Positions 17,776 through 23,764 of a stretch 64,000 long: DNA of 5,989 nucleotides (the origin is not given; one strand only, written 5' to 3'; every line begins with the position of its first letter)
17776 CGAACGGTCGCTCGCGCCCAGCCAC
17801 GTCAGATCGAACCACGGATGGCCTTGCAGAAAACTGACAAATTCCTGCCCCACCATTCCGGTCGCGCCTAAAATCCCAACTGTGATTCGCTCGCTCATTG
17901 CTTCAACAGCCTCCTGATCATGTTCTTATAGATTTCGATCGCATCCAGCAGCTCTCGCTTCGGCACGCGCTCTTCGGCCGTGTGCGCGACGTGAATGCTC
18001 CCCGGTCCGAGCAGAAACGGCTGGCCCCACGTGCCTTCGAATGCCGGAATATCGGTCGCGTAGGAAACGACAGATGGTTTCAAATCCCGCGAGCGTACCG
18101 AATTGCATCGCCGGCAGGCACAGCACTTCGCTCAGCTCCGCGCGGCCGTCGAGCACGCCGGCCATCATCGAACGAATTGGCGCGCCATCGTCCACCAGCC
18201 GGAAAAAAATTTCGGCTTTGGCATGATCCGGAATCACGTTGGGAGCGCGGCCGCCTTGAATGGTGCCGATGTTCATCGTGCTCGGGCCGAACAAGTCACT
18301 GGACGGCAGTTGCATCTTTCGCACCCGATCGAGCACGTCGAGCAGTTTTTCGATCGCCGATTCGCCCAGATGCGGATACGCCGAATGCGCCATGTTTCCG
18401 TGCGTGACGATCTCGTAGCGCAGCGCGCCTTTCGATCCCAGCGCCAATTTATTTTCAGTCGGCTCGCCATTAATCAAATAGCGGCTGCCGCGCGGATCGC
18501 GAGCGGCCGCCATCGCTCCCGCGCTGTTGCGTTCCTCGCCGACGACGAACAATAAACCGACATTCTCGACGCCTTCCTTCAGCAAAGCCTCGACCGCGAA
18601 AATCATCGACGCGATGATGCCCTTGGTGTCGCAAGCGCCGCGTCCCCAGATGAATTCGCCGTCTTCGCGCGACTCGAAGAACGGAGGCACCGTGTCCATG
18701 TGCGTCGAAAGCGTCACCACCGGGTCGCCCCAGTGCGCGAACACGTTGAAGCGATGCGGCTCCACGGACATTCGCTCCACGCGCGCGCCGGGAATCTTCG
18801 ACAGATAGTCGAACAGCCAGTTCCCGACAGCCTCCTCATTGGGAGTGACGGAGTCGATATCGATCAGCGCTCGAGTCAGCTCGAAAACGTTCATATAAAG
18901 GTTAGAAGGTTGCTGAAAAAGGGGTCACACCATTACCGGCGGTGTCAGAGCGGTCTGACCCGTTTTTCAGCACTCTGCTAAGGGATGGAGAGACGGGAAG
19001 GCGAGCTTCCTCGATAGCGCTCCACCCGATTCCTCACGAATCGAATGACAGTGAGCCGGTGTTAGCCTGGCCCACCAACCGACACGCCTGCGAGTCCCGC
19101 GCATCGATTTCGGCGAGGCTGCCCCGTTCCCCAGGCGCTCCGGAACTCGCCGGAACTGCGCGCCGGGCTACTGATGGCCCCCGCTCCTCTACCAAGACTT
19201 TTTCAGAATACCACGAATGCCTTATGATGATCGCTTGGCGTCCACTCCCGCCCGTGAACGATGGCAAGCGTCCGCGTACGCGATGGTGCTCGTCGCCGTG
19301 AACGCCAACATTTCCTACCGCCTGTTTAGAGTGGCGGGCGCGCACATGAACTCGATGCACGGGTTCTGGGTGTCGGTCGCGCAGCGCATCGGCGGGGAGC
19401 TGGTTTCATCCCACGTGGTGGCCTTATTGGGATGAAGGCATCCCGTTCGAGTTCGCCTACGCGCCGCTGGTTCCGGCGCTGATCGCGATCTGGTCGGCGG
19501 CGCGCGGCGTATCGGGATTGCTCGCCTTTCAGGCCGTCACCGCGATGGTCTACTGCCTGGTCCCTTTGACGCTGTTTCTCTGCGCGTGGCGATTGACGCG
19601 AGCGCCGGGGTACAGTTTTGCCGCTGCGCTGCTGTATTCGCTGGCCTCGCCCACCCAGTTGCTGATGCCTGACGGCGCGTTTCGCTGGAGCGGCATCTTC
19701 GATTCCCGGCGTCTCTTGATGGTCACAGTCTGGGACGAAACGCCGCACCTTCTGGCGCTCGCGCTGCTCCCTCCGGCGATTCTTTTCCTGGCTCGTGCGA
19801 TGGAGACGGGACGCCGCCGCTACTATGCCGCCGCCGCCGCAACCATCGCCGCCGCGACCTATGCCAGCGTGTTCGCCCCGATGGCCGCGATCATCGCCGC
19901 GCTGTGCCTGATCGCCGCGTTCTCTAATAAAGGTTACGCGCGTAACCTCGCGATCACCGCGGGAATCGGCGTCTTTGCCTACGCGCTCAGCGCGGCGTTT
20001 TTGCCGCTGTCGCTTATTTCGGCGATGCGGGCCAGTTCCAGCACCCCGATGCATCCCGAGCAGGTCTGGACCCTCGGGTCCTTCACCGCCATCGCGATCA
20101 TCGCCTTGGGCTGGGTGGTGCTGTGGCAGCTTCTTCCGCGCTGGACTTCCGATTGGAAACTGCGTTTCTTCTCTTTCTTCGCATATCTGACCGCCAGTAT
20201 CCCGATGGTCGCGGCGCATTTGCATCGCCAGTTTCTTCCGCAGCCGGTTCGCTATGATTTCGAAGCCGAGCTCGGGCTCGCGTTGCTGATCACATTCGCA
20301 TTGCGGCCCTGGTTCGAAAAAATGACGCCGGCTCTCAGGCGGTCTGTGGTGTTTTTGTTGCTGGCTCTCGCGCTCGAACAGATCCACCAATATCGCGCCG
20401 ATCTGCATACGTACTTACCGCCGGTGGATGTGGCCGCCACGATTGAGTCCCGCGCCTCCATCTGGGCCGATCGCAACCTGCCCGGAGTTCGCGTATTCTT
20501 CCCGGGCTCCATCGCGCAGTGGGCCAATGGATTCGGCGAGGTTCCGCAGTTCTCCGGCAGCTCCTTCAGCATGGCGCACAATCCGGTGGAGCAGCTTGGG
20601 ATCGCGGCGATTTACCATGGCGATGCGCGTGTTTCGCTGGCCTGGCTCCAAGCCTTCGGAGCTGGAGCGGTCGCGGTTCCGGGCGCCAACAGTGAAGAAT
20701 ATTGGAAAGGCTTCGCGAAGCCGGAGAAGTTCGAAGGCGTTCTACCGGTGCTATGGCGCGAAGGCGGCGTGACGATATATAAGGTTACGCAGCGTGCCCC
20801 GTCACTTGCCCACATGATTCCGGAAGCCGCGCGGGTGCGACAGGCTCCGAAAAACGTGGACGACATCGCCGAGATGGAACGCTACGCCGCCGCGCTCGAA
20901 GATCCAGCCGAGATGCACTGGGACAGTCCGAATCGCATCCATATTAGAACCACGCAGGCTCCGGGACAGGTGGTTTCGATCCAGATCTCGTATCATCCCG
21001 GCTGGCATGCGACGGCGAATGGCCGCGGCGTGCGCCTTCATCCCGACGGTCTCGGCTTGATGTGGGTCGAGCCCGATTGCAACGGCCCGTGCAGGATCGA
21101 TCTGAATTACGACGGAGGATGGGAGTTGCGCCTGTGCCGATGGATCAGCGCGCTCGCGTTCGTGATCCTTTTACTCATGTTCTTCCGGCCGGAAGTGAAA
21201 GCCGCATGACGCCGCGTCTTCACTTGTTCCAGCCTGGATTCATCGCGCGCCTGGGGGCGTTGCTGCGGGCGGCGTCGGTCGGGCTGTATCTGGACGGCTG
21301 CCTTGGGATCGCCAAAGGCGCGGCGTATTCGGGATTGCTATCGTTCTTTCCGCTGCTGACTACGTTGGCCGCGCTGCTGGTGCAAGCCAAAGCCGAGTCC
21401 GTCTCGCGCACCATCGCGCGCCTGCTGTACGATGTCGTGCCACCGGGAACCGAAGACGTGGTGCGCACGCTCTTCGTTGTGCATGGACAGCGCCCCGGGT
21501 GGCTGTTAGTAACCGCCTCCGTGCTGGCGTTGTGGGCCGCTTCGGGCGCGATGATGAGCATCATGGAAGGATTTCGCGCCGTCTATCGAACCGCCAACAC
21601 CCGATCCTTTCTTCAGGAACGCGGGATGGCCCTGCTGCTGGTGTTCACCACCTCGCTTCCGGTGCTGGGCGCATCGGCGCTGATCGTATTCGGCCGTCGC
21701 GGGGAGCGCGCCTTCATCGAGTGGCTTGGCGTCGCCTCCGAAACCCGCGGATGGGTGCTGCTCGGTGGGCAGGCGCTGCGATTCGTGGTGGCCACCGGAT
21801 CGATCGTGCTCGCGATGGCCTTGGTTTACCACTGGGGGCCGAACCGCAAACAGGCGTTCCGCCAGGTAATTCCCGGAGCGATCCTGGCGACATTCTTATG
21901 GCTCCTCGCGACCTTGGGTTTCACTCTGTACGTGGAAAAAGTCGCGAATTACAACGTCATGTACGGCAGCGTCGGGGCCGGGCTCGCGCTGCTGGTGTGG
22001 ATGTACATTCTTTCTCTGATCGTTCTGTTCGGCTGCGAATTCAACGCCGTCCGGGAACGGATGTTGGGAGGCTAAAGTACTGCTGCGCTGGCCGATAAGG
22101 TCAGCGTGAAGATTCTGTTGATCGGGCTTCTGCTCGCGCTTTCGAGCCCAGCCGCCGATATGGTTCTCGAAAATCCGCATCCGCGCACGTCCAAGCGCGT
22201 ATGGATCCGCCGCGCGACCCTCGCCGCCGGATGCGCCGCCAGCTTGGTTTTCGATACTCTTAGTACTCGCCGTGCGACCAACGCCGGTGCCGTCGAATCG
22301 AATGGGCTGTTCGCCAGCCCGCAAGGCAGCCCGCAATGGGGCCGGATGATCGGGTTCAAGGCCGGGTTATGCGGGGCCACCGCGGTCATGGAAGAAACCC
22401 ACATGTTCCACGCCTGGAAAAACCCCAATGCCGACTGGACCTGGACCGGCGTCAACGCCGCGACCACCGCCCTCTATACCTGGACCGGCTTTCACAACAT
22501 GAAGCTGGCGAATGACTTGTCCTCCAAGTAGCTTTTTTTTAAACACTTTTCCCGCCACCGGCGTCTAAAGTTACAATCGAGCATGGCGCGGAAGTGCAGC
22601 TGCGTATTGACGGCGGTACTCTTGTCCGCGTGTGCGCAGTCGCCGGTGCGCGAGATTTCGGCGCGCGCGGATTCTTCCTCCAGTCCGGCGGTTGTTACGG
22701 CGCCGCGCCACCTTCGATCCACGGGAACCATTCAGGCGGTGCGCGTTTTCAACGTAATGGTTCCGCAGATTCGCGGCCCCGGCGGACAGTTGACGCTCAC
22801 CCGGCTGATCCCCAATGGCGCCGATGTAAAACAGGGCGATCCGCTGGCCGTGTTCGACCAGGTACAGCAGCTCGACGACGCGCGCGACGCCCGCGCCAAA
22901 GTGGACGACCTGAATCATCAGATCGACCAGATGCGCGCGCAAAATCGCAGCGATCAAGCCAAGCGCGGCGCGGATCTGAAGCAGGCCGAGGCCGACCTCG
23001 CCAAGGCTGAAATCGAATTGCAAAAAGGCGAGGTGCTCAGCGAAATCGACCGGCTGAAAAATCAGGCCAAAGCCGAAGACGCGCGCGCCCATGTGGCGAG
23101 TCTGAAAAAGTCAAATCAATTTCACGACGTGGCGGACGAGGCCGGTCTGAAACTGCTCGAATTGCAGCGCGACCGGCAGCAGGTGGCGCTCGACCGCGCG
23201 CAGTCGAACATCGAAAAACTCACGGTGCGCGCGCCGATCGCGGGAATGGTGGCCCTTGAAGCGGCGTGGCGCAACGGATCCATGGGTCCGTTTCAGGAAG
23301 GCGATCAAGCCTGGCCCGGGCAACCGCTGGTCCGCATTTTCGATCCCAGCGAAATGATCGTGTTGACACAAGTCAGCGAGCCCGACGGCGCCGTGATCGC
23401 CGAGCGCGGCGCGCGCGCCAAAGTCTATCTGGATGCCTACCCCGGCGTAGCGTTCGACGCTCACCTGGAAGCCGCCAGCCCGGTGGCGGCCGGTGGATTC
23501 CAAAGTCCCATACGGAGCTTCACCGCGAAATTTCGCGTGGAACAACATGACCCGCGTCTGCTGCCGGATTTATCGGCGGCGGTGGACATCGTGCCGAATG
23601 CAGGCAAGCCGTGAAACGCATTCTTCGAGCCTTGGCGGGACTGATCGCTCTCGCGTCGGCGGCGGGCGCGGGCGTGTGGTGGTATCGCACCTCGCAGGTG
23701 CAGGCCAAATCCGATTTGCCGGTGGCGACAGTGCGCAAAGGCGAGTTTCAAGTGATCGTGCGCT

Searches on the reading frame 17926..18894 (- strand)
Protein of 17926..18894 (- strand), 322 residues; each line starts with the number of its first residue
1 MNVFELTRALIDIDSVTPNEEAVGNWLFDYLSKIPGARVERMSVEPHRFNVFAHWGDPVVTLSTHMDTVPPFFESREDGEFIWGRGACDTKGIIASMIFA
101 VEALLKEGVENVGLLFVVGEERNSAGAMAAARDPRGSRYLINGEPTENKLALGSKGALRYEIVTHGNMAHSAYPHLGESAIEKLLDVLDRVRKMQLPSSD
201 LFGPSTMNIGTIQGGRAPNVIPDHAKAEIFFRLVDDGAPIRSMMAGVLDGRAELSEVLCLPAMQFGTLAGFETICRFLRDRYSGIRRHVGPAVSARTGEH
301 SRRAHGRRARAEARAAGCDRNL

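Call 47: search_protein_families(library=pfam, proteins=[window:17926-18894:-], max_evalue=0.001)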
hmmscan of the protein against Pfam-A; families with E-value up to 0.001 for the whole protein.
window:17926-18894:- (322 aa): 2 families
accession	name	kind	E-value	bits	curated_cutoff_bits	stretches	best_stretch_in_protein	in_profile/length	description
PF07687.19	M20_dimer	-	8.7e-22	77.6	21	1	153-235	2-84/107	Peptidase dimerisation domain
PF01546.33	Peptidase_M20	-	2.1e-17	64.2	24.6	1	62-190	2-142/206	Peptidase family M20/M25/M40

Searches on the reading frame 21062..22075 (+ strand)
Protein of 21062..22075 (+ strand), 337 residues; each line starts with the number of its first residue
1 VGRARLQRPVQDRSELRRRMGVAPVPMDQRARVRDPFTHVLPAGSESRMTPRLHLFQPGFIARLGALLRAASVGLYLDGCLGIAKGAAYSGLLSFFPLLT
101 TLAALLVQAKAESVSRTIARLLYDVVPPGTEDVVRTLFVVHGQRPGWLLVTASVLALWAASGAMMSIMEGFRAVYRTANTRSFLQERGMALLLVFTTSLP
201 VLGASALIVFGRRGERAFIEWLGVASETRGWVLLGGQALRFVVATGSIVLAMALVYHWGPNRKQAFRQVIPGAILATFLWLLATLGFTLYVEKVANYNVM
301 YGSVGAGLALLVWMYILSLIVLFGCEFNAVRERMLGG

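Call 47: search_protein_families(library=pfam, proteins=[window:21062-22075:+], max_evalue=0.001)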
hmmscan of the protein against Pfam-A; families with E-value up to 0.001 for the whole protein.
window:21062-22075:+ (337 aa): 1 family
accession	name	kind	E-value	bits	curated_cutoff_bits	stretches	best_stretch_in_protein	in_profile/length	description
PF03631.20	Virul_fac_BrkB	-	1e-53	183.1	33.7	1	78-333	3-257/259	Virulence factor BrkB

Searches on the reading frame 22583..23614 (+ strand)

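Call 20: search_protein_families(library=pfam, proteins=[window:22583-23614:+], max_evalue=0.001)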
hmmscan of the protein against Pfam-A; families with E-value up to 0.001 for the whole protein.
window:22583-23614:+ (343 aa): 2 families
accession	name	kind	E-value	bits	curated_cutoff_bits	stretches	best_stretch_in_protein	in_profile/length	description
PF16576.10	HlyD_D23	-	8.1e-09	35.5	30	1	147-330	43-212/214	Barrel-sandwich domain of CusB or HlyD membrane-fusion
PF13437.12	HlyD_3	-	8.2e-08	33.4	22.2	1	214-327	1-104/106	HlyD family secretion protein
